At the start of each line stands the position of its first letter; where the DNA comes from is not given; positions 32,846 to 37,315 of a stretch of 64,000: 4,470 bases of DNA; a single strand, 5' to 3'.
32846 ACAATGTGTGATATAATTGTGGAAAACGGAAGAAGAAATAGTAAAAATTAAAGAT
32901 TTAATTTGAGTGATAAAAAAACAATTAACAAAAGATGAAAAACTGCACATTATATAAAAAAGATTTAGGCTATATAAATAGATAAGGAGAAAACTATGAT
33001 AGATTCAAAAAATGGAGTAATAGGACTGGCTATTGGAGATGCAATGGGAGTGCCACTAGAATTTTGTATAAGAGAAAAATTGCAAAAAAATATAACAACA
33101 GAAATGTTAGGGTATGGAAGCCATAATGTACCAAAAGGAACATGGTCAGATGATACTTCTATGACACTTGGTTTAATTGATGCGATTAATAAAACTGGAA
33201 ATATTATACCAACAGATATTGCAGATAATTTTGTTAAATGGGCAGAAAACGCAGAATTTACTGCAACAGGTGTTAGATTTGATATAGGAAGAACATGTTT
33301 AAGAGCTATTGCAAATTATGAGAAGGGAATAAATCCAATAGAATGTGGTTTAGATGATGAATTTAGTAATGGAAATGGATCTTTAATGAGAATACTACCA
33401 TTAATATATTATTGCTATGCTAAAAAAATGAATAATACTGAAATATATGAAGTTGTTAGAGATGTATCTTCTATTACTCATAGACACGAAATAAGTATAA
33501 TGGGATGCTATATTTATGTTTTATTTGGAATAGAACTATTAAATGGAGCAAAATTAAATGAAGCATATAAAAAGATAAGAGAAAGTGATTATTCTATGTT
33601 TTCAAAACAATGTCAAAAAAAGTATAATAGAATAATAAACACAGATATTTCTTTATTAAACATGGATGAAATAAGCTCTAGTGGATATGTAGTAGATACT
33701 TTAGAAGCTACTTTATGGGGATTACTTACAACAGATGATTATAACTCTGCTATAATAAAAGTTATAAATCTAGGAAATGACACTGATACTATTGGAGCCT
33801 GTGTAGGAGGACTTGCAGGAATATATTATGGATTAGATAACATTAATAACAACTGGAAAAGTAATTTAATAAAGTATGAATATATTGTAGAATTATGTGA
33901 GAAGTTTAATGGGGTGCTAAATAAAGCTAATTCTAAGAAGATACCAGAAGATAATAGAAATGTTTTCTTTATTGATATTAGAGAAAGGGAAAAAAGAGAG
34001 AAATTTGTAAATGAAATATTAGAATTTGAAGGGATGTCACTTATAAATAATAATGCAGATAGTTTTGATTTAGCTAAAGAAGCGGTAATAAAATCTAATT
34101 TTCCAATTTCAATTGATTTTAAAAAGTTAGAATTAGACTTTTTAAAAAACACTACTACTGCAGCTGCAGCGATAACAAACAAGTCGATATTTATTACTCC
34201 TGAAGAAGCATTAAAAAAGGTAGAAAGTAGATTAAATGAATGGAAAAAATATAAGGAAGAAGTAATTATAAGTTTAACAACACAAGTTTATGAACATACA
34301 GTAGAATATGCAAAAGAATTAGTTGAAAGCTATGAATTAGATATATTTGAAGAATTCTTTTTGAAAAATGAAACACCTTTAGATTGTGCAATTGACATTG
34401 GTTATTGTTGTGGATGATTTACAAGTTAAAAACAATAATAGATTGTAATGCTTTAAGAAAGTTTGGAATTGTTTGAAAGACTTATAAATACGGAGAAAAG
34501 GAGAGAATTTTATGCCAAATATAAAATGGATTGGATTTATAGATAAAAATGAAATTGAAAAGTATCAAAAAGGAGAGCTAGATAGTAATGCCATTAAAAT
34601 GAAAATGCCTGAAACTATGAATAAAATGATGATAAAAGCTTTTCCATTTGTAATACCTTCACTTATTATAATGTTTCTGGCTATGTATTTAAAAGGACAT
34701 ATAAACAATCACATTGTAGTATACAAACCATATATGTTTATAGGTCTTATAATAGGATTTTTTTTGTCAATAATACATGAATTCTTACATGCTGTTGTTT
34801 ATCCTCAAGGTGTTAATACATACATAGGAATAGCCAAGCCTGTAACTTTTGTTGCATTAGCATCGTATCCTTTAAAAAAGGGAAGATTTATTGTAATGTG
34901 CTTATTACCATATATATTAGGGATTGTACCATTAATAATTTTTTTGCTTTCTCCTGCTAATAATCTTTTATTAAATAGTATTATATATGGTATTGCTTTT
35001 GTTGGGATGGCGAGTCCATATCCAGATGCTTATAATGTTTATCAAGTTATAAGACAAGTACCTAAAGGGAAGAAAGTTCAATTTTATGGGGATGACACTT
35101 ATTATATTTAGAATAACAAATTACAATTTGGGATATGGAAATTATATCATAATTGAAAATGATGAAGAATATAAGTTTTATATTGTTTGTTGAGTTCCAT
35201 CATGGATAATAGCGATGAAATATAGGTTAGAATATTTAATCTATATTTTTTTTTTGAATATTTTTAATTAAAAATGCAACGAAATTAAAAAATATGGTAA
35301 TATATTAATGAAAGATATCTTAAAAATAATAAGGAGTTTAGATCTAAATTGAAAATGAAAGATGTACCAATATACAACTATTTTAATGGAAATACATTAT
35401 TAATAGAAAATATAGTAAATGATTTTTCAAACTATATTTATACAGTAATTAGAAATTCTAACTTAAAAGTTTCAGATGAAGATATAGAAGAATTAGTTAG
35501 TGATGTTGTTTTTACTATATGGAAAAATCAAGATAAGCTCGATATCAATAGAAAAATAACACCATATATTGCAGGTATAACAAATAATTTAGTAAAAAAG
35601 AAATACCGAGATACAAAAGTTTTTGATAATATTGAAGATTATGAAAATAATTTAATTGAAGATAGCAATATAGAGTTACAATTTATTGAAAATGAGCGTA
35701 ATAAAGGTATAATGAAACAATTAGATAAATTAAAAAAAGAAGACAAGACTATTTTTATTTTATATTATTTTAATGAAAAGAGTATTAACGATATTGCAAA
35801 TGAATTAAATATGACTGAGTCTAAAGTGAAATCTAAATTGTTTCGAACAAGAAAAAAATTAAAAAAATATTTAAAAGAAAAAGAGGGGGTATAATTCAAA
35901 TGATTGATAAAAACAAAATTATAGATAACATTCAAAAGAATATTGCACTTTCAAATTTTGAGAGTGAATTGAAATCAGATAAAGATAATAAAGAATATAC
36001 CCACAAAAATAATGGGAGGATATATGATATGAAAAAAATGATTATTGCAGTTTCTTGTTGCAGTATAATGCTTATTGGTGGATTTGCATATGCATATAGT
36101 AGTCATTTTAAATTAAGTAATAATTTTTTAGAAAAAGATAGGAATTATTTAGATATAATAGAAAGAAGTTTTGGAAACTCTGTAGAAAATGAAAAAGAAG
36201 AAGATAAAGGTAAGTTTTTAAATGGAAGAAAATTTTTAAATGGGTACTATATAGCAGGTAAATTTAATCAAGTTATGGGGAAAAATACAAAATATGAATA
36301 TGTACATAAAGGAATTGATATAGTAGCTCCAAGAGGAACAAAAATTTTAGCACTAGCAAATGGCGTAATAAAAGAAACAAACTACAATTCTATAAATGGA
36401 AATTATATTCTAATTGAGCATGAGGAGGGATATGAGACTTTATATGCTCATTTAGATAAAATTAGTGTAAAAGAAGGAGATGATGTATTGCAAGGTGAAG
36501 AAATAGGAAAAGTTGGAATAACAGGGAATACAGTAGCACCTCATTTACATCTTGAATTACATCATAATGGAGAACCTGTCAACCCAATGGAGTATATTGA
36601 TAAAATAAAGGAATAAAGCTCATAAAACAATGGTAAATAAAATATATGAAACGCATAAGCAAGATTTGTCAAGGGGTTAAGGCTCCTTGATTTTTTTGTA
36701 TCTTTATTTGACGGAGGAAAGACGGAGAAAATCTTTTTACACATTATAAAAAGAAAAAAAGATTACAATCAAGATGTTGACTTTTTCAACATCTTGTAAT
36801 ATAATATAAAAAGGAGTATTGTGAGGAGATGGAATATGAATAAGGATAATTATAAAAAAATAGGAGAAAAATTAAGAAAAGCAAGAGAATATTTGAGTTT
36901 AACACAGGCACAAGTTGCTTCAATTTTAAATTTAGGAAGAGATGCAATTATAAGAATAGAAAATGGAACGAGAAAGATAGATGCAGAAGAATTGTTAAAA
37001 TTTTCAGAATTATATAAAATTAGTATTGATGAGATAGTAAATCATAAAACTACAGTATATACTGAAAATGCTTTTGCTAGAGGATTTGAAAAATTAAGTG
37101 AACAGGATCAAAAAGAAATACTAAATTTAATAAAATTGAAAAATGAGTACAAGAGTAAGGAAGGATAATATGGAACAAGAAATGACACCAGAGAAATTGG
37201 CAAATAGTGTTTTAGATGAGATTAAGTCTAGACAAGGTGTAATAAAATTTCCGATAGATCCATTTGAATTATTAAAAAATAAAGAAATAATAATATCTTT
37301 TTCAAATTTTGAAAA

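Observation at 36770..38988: XRE repressor, ImmA/IrrE::Fic fusion and (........)x11 protein: an uncharacterised three-gene module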

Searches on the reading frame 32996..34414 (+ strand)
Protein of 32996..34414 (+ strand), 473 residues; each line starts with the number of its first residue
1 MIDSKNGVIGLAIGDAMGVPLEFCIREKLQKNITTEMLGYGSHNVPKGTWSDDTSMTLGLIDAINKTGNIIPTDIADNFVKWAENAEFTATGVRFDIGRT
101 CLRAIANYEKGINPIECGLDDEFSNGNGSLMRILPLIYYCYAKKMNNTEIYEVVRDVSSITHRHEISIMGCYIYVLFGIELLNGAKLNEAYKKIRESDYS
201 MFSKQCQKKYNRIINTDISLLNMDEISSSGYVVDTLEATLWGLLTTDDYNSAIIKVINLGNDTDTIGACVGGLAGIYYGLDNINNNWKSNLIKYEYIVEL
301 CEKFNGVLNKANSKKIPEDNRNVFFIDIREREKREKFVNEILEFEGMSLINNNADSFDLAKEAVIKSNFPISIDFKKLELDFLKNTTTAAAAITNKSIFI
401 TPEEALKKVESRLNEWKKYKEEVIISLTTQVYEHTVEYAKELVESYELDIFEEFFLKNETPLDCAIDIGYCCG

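Call 13: search_protein_families(library=pfam, proteins=[window:32996-34414:+], max_evalue=0.001)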
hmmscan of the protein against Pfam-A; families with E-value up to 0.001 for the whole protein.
window:32996-34414:+ (473 aa): 1 family
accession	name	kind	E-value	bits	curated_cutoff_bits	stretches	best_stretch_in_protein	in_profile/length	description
PF03747.19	ADP_ribosyl_GH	-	9.1e-73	245.8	26.2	1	7-284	2-285/287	ADP-ribosylglycohydrolase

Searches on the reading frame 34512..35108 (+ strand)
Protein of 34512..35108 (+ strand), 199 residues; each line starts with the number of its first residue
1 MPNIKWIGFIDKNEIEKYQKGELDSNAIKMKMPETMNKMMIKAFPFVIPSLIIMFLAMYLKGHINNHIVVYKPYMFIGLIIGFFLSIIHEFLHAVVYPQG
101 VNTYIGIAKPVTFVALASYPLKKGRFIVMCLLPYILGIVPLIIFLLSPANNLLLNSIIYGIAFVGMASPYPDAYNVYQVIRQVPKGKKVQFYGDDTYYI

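Call 13: search_protein_families(library=pfam, proteins=[window:34512-35108:+], max_evalue=0.001)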
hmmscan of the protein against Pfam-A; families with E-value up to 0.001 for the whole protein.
window:34512-35108:+ (199 aa): 1 family
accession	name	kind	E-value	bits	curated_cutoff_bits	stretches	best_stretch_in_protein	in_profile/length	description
PF11667.14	DUF3267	-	6.5e-17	62.3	27.1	1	83-186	2-106/108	Putative zincin peptidase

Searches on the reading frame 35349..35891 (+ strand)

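Call 13: search_protein_families(library=pfam, proteins=[window:35349-35891:+], max_evalue=0.001)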
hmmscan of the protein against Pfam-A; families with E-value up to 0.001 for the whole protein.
window:35349-35891:+ (181 aa): 4 families
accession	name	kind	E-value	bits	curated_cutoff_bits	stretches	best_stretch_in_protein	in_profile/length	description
PF08281.18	Sigma70_r4_2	-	3.6e-13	49.4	25.7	1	121-171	4-54/54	Sigma-70, region 4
PF04545.22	Sigma70_r4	-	3.9e-09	36.3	24.1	1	125-173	2-50/50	Sigma-70, region 4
PF04542.20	Sigma70_r2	-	3e-07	30.6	24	1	42-89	19-68/71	Sigma-70 region 2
PF06530.18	Phage_antitermQ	-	0.00017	21.9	26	0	120-175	55-110/118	Phage antitermination protein Q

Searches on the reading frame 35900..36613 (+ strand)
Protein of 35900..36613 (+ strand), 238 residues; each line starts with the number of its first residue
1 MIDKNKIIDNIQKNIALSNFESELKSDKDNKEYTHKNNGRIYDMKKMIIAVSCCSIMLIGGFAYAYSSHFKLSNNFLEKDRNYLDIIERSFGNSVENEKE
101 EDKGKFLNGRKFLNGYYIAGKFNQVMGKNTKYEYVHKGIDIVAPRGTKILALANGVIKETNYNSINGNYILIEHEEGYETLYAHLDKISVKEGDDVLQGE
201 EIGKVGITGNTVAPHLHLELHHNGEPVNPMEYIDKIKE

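Call 13: search_protein_families(library=pfam, proteins=[window:35900-36613:+], max_evalue=0.001)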
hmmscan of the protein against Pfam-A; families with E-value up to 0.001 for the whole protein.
window:35900-36613:+ (238 aa): 1 family
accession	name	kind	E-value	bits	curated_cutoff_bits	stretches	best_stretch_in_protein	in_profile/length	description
PF01551.29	Peptidase_M23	-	1.6e-32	112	28.7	1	135-229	2-96/96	Peptidase family M23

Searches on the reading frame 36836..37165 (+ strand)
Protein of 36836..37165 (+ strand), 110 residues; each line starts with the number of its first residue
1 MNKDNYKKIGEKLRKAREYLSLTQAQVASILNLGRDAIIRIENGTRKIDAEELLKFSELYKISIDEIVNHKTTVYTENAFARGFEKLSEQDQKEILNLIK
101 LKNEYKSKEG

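Call 6: search_protein_families(library=pfam, proteins=[window:36836-37165:+], max_evalue=0.1)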
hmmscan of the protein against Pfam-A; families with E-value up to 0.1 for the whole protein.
window:36836-37165:+ (110 aa): 12 families
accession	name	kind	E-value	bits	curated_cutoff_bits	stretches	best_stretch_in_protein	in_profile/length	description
PF12844.13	HTH_19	-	3.1e-12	46.7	30.2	1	10-69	1-60/64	Helix-turn-helix domain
PF01381.28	HTH_3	-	2.4e-11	43.9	23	1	13-67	1-55/55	Helix-turn-helix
PF13560.12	HTH_31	-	4.4e-08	33.8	27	1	9-66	2-60/64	Helix-turn-helix domain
PF13413.12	HTH_25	-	0.001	19.3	24.6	1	13-45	2-34/62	Helix-turn-helix domain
PF15731.11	MqsA_antitoxin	-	0.0047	17.5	30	1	10-50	71-111/131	Antitoxin component of bacterial toxin-antitoxin system, MqsA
PF13443.12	HTH_26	-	0.0061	17.2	22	1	13-71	2-61/63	Cro/C1-type HTH DNA-binding domain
PF20432.4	Xre-like-HTH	-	0.0087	16.8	25.8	1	13-53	15-55/63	Antitoxin Xre-like helix-turn-helix domain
PF11116.13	DUF2624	-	0.019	16.2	24.7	0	46-65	13-32/83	Protein of unknown function (DUF2624)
PF14590.12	DUF4447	-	0.035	14.4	27.2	1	13-72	12-66/166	Domain of unknown function (DUF4447)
PF20184.3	DUF6547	-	0.047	14.5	27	1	57-94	5-42/117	Family of unknown function (DUF6547)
PF14641.11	HTH_44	-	0.06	14.3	35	1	5-91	32-116/117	Helix-turn-helix DNA-binding domain of SPT6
PF04545.22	Sigma70_r4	-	0.062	13.3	24.1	0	19-43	18-42/50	Sigma-70, region 4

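Call 7: search_protein_families(library=padloc, proteins=[window:36836-37165:+], max_evalue=0.1)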
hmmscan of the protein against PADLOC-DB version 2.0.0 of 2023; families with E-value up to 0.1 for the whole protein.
window:36836-37165:+ (110 aa): 18 families
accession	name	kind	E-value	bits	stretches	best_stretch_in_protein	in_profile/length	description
PDLC04142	capH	-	7.5e-12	44.2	1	4-104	2-100/103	capH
PDLC04775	PDC-M69A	-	3.6e-11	41.6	1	1-100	1-98/113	-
PDLC02926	HTH_VI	-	7.2e-10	37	1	8-99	1-88/92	-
PDLC03944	RmrA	-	7.6e-07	26.5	1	9-94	7-93/384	-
PDLC03952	RmrA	-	9.4e-07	26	1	7-86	21-99/395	-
PDLC03947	RmrA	-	1.5e-06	25.3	1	4-94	7-97/383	-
PDLC03954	RmrA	-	2.1e-06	24.9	1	9-100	11-103/380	-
PDLC03665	Control_protein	-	1e-05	23.7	1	9-71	9-72/77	control protein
PDLC03953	RmrA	-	2.6e-05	21.6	1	8-58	5-55/373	-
PDLC03951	RmrA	-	5e-05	20.4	1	10-93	10-93/400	-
PDLC03943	RmrA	-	0.00016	18.9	1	10-77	4-71/370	-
PDLC03949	RmrA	-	0.00053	17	1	11-94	5-89/363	-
PDLC03948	RmrA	-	0.0012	15.9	1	9-64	9-64/397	-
PDLC03945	RmrA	-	0.0019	15.5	1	9-71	3-65/394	-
PDLC03946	RmrA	-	0.004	13.9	1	11-91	5-86/357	-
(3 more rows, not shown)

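Call 8: search_protein_families(library=ncbifam, proteins=[window:36836-37165:+], max_evalue=0.1)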
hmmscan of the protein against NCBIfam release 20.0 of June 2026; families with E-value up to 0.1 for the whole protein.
window:36836-37165:+ (110 aa): 18 families
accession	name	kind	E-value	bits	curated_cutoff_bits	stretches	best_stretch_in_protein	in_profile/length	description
NF041951.1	phage_RstR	subfamily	2.5e-10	40.6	80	1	8-100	2-97/108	RstR family transcriptional repressor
TIGR03070.1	couple_hipB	subfamily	3e-09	36.7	71.65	1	7-55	1-49/58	type II toxin-antitoxin system Y4mF family antitoxin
TIGR03830.1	CxxCG_CxxCG_HTH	subfamily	1.7e-06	27.8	61.8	1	7-55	64-114/127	type II TA system antitoxin MqsA family protein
NF047948.1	male_kill_WMK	equivalog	1.8e-06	27.6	300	1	8-106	5-95/300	WO male-killing family protein Wmk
NF041575.1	antitoxPezA_Strep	equivalog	1.8e-05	24.8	290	1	9-71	2-64/158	type II toxin-antitoxin system antitoxin PezA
NF006015.0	PRK08154.1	subfamily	8.5e-05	21.8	204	1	7-96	29-119/314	anaerobic benzoate catabolism transcriptional regulator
NF003162.0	PRK04140.1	equivalog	0.00017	20.8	263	1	10-97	128-212/317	transcriptional regulator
NF008109.0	PRK10856.1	equivalog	0.00031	20.5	208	1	4-46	10-52/334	cytoskeleton protein RodZ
NF007257.0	PRK09706.1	subfamily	0.00043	20.1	101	1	6-99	3-96/135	transcriptional repressor DicA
TIGR00270.2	TIGR00270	equivalog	0.0014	18.5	110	1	10-72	77-139/159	multiprotein bridging factor aMBF1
NF038139.1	Reg_Aceta_RamB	equivalog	0.0032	16.2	700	1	9-64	3-58/465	acetate metabolism transcriptional regulator RamB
NF007408.0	PRK09943.1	equivalog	0.004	16.7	211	1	5-70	4-69/185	HTH-type transcriptional regulator PuuR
TIGR02607.1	antidote_HigA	equivalog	0.0078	16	47.7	1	8-61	6-60/81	HigA family addiction module antitoxin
NF052239.1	antitox_spr1629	equivalog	0.0099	15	335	1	9-72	3-66/377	spr1629 family repressor/antitoxin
NF058600.1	TransRegSco1979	equivalog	0.019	14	350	1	9-67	9-67/280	Sco1979 family transcriptional regulator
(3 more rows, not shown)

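Call 93: search_protein_families(library=phrogs, proteins=[window:36836-37165:+], max_evalue=0.00001)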
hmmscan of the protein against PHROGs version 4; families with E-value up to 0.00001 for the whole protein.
window:36836-37165:+ (110 aa): 8 families
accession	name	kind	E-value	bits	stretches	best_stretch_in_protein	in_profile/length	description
phrog_8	-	transcription regulation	3.2e-13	50.8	1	1-98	69-156/346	transcriptional regulator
phrog_7396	-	unknown function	5.2e-10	40.4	1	5-67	12-77/227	-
phrog_2967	-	transcription regulation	2.2e-09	38.2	1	2-104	4-107/225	transcriptional regulator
phrog_3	-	transcription regulation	1.4e-08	35.9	1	3-79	83-157/430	transcriptional repressor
phrog_4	-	transcription regulation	1.1e-07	32.2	1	1-74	125-198/400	transcriptional repressor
phrog_1373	-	transcription regulation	1.2e-07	32.9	1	7-77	63-132/166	transcriptional regulator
phrog_2439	-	transcription regulation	2e-07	31.2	1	5-95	4-94/367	transcriptional regulator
phrog_14076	-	transcription regulation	1.6e-06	29.5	1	10-51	15-59/86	transcriptional regulator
